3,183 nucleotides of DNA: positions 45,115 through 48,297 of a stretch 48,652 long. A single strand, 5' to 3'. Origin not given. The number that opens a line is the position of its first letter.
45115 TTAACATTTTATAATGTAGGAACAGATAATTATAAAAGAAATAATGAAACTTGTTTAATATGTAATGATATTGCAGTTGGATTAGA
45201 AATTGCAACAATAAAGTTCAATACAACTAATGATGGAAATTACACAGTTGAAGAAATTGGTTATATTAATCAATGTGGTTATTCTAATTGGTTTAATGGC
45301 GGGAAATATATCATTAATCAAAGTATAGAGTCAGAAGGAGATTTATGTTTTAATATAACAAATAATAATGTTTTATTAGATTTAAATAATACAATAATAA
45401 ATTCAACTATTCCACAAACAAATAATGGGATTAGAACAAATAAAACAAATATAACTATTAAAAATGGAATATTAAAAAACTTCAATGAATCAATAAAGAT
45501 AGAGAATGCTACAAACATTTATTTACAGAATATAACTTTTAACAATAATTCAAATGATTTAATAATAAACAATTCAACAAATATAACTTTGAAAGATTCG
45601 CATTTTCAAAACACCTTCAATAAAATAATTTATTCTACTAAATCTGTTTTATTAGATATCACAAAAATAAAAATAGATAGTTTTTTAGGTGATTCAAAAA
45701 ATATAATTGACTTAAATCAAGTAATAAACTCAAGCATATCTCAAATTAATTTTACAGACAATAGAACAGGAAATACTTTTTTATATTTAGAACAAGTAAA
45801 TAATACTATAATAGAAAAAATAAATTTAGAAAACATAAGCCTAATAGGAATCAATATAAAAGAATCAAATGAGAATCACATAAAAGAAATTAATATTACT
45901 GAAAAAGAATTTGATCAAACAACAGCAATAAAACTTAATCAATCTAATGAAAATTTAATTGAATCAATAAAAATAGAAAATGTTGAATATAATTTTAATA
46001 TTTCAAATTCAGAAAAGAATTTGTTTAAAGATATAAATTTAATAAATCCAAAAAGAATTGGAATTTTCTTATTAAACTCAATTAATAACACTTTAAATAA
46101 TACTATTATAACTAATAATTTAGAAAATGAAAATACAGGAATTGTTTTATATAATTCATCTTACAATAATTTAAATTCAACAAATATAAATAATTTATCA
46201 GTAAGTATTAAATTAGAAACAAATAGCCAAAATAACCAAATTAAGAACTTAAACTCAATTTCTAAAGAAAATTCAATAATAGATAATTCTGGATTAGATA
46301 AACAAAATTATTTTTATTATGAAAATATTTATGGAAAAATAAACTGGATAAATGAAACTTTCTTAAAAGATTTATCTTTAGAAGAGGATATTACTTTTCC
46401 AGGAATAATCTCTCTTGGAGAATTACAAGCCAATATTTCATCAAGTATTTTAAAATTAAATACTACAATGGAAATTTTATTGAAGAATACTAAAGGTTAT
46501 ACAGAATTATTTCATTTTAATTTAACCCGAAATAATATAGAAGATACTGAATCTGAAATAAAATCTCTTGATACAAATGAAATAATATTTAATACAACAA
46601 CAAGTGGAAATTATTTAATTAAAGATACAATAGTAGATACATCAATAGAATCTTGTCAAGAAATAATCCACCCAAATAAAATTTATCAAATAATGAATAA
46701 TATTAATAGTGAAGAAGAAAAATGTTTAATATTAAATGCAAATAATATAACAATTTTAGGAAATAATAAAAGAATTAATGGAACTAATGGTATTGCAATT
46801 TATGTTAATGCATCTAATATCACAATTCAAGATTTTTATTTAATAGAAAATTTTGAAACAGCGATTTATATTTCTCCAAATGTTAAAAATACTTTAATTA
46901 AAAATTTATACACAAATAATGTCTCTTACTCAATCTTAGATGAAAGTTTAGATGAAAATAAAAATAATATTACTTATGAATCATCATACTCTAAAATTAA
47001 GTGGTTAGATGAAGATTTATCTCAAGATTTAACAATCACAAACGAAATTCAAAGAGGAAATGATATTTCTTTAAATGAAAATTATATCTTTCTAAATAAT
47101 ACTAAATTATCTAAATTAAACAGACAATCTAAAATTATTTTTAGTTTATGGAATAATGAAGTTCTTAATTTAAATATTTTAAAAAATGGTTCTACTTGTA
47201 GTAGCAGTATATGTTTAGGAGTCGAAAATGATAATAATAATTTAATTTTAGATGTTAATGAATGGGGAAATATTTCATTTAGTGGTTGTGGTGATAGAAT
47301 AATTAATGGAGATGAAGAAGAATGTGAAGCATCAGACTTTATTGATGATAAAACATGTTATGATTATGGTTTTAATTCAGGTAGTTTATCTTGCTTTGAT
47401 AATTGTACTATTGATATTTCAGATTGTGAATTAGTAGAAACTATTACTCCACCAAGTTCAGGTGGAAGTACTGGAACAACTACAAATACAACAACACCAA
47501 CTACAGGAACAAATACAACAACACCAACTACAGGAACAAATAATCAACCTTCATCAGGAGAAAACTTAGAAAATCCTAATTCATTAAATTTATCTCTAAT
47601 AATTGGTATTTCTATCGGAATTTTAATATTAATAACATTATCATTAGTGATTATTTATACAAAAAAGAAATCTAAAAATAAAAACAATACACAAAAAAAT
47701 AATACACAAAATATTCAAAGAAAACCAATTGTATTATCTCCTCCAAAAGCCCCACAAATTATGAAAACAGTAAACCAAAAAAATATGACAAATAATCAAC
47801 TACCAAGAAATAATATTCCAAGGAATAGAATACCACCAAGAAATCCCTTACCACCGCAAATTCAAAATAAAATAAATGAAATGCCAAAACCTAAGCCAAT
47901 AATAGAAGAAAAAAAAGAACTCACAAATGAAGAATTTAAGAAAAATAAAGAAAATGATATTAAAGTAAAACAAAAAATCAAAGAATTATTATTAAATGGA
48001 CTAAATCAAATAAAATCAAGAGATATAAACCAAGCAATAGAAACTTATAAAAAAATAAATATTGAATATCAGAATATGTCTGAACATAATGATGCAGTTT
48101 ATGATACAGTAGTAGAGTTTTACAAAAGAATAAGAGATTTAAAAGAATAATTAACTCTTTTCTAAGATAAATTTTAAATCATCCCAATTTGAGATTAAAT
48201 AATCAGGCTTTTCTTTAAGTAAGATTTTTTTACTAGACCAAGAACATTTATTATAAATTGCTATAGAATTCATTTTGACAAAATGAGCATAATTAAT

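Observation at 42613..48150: Giant 1845-aa modular beta-helix/propeller surface protein: candidate host-attachment machine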

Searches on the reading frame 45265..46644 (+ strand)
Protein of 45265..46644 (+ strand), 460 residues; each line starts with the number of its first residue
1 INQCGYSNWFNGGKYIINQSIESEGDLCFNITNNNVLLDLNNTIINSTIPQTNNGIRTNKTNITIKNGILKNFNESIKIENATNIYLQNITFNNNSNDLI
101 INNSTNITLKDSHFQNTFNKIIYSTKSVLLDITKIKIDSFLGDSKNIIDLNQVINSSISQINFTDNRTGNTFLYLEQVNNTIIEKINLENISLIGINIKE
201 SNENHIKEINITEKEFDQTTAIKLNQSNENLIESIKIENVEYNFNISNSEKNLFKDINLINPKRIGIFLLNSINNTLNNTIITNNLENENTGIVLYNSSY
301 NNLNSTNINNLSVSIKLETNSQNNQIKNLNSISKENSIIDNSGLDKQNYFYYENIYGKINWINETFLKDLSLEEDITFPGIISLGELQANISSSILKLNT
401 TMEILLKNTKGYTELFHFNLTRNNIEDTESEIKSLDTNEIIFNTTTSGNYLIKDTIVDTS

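Call 17: search_protein_families(library=pfam, proteins=[window:45265-46644:+], max_evalue=10)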
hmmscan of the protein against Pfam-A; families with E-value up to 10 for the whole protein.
window:45265-46644:+ (460 aa): 2 families
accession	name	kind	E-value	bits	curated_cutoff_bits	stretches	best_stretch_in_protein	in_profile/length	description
PF13229.12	Beta_helix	-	5.6e-05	23.3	25.9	3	173-328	3-155/158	Right handed beta helix region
PF05048.19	NosD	-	0.57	10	23.6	1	173-354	19-190/212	Periplasmic copper-binding protein (NosD)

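Call 18: search_protein_families(library=ncbifam, proteins=[window:45265-46644:+], max_evalue=10)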
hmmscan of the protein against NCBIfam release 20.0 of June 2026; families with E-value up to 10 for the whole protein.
window:45265-46644:+ (460 aa): 1 family
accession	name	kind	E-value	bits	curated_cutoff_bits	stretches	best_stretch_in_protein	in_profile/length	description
TIGR04247.1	NosD_copper_fam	subfamily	0.0019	16.9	300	2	169-285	74-192/377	nitrous oxide reductase family maturation protein NosD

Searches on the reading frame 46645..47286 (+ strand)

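Call 17: search_protein_families(library=pfam, proteins=[window:46645-47286:+], max_evalue=10)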
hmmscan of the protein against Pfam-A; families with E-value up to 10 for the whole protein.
window:46645-47286:+ (214 aa): 1 family
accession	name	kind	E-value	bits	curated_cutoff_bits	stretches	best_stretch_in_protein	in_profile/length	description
PF13229.12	Beta_helix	-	0.0042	17.2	25.9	1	18-98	62-143/158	Right handed beta helix region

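Call 18: search_protein_families(library=ncbifam, proteins=[window:46645-47286:+], max_evalue=10)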
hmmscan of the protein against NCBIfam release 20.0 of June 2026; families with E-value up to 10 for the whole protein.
window:46645-47286:+ (214 aa): 0 families

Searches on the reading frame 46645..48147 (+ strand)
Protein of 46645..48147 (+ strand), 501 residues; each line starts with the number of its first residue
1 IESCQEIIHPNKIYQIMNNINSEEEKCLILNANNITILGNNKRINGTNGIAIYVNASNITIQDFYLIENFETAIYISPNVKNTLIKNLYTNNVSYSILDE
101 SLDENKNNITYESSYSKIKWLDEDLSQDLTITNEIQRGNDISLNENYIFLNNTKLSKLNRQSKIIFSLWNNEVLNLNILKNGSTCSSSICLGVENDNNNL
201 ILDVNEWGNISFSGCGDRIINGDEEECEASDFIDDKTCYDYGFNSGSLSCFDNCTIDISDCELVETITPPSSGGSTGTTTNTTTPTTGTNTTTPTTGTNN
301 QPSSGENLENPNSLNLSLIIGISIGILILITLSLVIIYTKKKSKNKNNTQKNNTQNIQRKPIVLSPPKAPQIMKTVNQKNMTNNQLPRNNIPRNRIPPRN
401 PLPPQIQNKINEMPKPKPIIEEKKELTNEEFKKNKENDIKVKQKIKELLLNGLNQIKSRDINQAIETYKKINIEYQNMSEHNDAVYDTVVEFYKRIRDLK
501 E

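Call 57: predict_structure(alignment_id=A6)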
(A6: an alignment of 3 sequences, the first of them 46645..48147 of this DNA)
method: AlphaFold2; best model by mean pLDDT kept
length: 501 residues; sequences in the alignment: 3
mean_pLDDT: 51.7   pTM: 0.31
mean pLDDT of the five models: 51.7, 50.0, 48.3, 47.5, 42.9
residues with pLDDT >= 90: 9; 70-90: 134; 50-70: 92; < 50: 266
segments of 3 or more residues with pLDDT < 50: 1-3, 113-314, 316-318, 342-395
pLDDT, mean of each block of 10 residues (from residue 1): 56 75 69 77 72 77 70 73 68 60 55 41 33 30 26 34 39 32 29 38 39 32 36 34 27 26 26 26 27 28 30 45 66 66 44 33 35 33 35 49 79 75 61 76 88 87 89 79 77 82 60
secondary structure, 60 per line:
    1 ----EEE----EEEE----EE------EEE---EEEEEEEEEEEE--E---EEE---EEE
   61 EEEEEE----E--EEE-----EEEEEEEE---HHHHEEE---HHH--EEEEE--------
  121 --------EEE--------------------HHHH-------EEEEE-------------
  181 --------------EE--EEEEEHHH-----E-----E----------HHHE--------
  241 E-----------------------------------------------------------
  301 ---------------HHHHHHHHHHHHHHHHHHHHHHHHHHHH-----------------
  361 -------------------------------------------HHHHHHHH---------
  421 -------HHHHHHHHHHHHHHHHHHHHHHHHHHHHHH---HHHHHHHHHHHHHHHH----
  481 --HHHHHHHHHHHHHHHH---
elements in order: E5-7 E12-15 E28-30 E34-45 E52-54 E58-66 E74-76 E82-89 H93-96 E97-99 E108-112 E129-131 H152-155 E163-167 E199-203 H316-343 H404-411 H428-457 H461-476 H483-498

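Call 64: fold_search(model_id=the predicted structure, library=pdb)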
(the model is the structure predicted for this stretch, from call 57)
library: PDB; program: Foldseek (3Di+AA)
matches with E <= 10: 84; with E <= 0.001: 0
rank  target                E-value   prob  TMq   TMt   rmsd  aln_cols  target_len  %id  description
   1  8fmw_T                1.2e+00  0.66  0.12  0.54   6.7        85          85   16  The structure of a hibernating ribosome in the Lyme disease pathogen (released 2023-11-08)
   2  2w2u_A                1.6e+00  0.85  0.12  0.65   2.8        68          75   18  STRUCTURAL INSIGHT INTO THE INTERACTION BETWEEN ARCHAEAL ESCRT-III AND AAA-ATPASE (released 2009-07-14)
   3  2vko_B                1.7e+00  0.87  0.11  0.48   2.3        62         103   14  Structure of the soluble domain of the membrane protein TM1634 from Thermotoga maritima (released 2008-04-08)
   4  6ypu_u                2.3e+00  0.75  0.13  0.62   3.1        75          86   19  Acinetobacter baumannii ribosome-amikacin complex - 30S subunit body (released 2020-09-16)
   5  4u7i_A                2.3e+00  0.51  0.09  0.46   7.3        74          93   14  Structure of the complex of Spartin MIT and IST1 MIM (released 2015-02-11)
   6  8s05_B                2.4e+00  0.80  0.10  0.13   3.0        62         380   21  ArnAB complex an archaeal ortholog of the Sec23/24 core motif (released 2025-10-29)
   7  2vko_A                2.4e+00  0.75  0.10  0.45   2.5        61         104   15  Structure of the soluble domain of the membrane protein TM1634 from Thermotoga maritima (released 2008-04-08)
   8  8s05_A                2.5e+00  0.69  0.11  0.14   4.4        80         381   16  ArnAB complex an archaeal ortholog of the Sec23/24 core motif (released 2025-10-29)
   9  9dgo_C                2.6e+00  0.87  0.10  0.79   1.9        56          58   18  Designed miniproteins potently inhibit and protect against MERS-CoV. Crystal structure of MERS-CoV S RBD in complex wi (released 2025-06-18)
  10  6spc_t                2.6e+00  0.75  0.13  0.63   2.9        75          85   12  Pseudomonas aeruginosa 30s ribosome from an aminoglycoside resistant clinical isolate (released 2019-10-16)
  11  8rdv_To               2.6e+00  0.69  0.13  0.62   3.1        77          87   19  Cryo-EM structure of P. urativorans 70S ribosome in complex with hibernation factor Balon, mRNA and P-site tRNA (stru (released 2024-02-21)
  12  5me8_A                2.6e+00  0.33  0.10  0.41  18.3        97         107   16  N-terminal domain of the human tumor suppressor ING5 (released 2018-03-14)
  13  8xyv_A                2.8e+00  0.54  0.11  0.50   9.7        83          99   16  De novo designed protein 0705-5 (released 2024-10-02)
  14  8cwo_T                2.9e+00  0.75  0.13  0.66   2.4        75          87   13  Cutibacterium acnes 30S ribosomal subunit with Sarecycline bound, body domain only in the local refined map (released 2023-03-15)
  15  5nl1_A                3.1e+00  0.28  0.13  0.39   7.2       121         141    6  Shigella IpaA-VBS3/TBS in complex with the Talin VBS1 domain 488-512 (released 2018-05-16)
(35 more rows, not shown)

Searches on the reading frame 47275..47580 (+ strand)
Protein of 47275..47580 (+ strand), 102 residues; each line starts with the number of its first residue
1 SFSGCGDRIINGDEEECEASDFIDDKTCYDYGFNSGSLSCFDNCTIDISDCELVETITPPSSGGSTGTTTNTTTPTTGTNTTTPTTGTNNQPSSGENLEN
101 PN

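Call 17: search_protein_families(library=pfam, proteins=[window:47275-47580:+], max_evalue=10)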
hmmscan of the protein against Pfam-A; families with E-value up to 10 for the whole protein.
window:47275-47580:+ (102 aa): 2 families
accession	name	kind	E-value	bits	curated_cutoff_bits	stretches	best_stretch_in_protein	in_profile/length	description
PF11921.14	DUF3439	-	2.5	8.6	27.1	1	65-86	47-68/122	Domain of unknown function (DUF3439)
PF21827.1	New_glue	-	6.6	7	31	1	62-89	30-62/94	New glue protein family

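Call 18: search_protein_families(library=ncbifam, proteins=[window:47275-47580:+], max_evalue=10)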
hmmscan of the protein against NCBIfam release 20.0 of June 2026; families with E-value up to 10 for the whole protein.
window:47275-47580:+ (102 aa): 0 families

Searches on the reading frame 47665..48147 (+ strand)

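Call 17: search_protein_families(library=pfam, proteins=[window:47665-48147:+], max_evalue=10)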
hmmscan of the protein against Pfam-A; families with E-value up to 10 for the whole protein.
window:47665-48147:+ (161 aa): 3 families
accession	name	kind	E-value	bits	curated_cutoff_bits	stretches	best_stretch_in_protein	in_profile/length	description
PF23389.1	Beta-prop_WDR19_1st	-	0.013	14.9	27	1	83-137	249-303/325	WDR19 first beta-propeller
PF22946.1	SPEF2_D5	-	0.18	12.1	27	1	65-141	10-86/134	CPC1/SPEF2 domain D5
PF20092.4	DUF6483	-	1.1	10.1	24.1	1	84-160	25-93/119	Family of unknown function (DUF6483)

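Call 18: search_protein_families(library=ncbifam, proteins=[window:47665-48147:+], max_evalue=10)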
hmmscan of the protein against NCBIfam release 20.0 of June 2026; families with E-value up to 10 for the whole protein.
window:47665-48147:+ (161 aa): 2 families
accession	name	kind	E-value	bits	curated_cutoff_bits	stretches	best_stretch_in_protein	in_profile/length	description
TIGR03302.1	OM_YfiO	subfamily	0.035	13.6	81.4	1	93-141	22-69/239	outer membrane protein assembly factor BamD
TIGR04527.1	mycoplas_twoTM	subfamily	5.6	6.6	125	1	65-156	58-159/248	MG_279/MG_280 family protein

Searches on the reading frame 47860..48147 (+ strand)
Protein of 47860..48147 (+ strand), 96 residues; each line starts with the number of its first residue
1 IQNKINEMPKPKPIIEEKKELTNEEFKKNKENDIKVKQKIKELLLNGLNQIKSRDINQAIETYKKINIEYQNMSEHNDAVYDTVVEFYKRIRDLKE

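Call 44: find_homologous_proteins(query=window:47860-48147:+, max_evalue=0.01)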
Query window:47860-48147:+ (96 aa): 1 proteins with E <= 0.01 among 5 candidates.
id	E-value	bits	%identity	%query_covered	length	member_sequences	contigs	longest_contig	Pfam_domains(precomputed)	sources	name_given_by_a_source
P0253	1.0e-41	158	89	93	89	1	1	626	-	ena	-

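Call 89: find_related_loci(query=window:47905-48147:+, collection=metagenome_contigs, flank=7000)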
Query window:47905-48147:+ (81 aa) in metagenome_contigs; peptide patterns used: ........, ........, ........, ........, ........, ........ (x = any residue, [..] = any of these).
379 stretches matched a pattern; 4 encode a relative of the query (tblastn E <= 1e-3); 4 distinct loci.
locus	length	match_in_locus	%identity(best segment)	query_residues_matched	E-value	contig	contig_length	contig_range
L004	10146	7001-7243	100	1-81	2e-51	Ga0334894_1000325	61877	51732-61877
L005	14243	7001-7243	100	1-81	2e-51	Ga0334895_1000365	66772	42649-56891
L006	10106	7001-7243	88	1-81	1e-44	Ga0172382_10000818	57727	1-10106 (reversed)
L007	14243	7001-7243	88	1-81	1e-44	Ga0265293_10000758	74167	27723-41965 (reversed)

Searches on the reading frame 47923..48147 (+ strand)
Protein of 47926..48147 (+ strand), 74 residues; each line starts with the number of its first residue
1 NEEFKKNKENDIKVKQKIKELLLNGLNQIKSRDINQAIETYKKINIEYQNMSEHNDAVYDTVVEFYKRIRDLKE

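Call 66: search_protein_families(library=pfam, proteins=[window:47926-48147:+], max_evalue=10)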
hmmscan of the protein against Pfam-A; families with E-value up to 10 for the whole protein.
seq(74 aa): 5 families
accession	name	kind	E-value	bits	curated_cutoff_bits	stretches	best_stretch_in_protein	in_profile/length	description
PF23389.1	Beta-prop_WDR19_1st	-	0.042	13.3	27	1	5-50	258-303/325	WDR19 first beta-propeller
PF23352.1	IFT52_central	-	0.11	13.2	27.9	1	10-51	12-52/81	IFT52 central domain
PF20092.4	DUF6483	-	0.15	12.9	24.1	1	3-73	29-93/119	Family of unknown function (DUF6483)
PF12108.13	SF3a60_bindingd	-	0.23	11.9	22.3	1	64-74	10-20/27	Splicing factor SF3a60 binding domain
PF18801.6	RapH_N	-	0.39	11.2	27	1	22-56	11-45/62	response regulator aspartate phosphatase H, N terminal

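Call 79: search_solved_structures(query=A9, max_evalue=10, show_alignments=2)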
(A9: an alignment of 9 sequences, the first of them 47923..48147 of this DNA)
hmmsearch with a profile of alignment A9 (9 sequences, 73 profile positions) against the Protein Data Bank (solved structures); distinct sequences matched with E-value up to 10: 31.
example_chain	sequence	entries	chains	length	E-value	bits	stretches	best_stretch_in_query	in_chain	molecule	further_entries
1elw_A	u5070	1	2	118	0.017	18.3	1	16-44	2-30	TPR1-DOMAIN OF HOP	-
6hiv_BF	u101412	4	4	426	0.047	16.9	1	17-51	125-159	mL72 | Tetratricopeptide repeat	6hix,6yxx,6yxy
7aoi_BF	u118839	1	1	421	0.047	16.9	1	17-51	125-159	Tetratricopeptide repeat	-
1qz2_A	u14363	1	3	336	0.055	16.7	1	19-46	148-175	FK506-binding protein 4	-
8zht_B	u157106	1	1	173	0.084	16.1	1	21-51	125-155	Tetratricopeptide repeat protein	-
8ffv_D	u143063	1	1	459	0.13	15.5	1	19-46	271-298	Peptidyl-prolyl cis-trans isomerase FKBP4, N-terminally processed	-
1p5q_A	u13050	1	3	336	0.13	15.5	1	19-46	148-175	FK506-binding protein 4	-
8qai_A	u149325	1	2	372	0.18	15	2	32-58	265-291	sc-CC-7-LI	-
9llv_A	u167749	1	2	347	0.23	14.7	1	10-44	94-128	Small glutamine-rich tetratricopeptide repeat-containing protein 2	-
4cgv_A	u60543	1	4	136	0.26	14.5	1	17-43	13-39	RNA POLYMERASE II-ASSOCIATED PROTEIN 3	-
5lyp_A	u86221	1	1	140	0.27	14.5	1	10-44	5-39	Small glutamine-rich tetratricopeptide repeat-containing protein 2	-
8ch0_A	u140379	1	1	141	0.43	13.8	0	24-44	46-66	Consensus tetratricopeptide repeat protein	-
3gbp_A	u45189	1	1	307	0.63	13.3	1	9-37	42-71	GALACTOSE-BINDING PROTEIN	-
1gca_A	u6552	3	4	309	0.64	13.3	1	9-37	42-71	GLUCOSE/GALACTOSE-BINDING PROTEIN | GALACTOSE/GLUCOSE-BINDING PROTEIN | D-galactose-binding periplasmic protein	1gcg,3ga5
5lyn_A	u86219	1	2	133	0.7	13.2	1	13-44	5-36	Small glutamine-rich tetratricopeptide repeat-containing protein 2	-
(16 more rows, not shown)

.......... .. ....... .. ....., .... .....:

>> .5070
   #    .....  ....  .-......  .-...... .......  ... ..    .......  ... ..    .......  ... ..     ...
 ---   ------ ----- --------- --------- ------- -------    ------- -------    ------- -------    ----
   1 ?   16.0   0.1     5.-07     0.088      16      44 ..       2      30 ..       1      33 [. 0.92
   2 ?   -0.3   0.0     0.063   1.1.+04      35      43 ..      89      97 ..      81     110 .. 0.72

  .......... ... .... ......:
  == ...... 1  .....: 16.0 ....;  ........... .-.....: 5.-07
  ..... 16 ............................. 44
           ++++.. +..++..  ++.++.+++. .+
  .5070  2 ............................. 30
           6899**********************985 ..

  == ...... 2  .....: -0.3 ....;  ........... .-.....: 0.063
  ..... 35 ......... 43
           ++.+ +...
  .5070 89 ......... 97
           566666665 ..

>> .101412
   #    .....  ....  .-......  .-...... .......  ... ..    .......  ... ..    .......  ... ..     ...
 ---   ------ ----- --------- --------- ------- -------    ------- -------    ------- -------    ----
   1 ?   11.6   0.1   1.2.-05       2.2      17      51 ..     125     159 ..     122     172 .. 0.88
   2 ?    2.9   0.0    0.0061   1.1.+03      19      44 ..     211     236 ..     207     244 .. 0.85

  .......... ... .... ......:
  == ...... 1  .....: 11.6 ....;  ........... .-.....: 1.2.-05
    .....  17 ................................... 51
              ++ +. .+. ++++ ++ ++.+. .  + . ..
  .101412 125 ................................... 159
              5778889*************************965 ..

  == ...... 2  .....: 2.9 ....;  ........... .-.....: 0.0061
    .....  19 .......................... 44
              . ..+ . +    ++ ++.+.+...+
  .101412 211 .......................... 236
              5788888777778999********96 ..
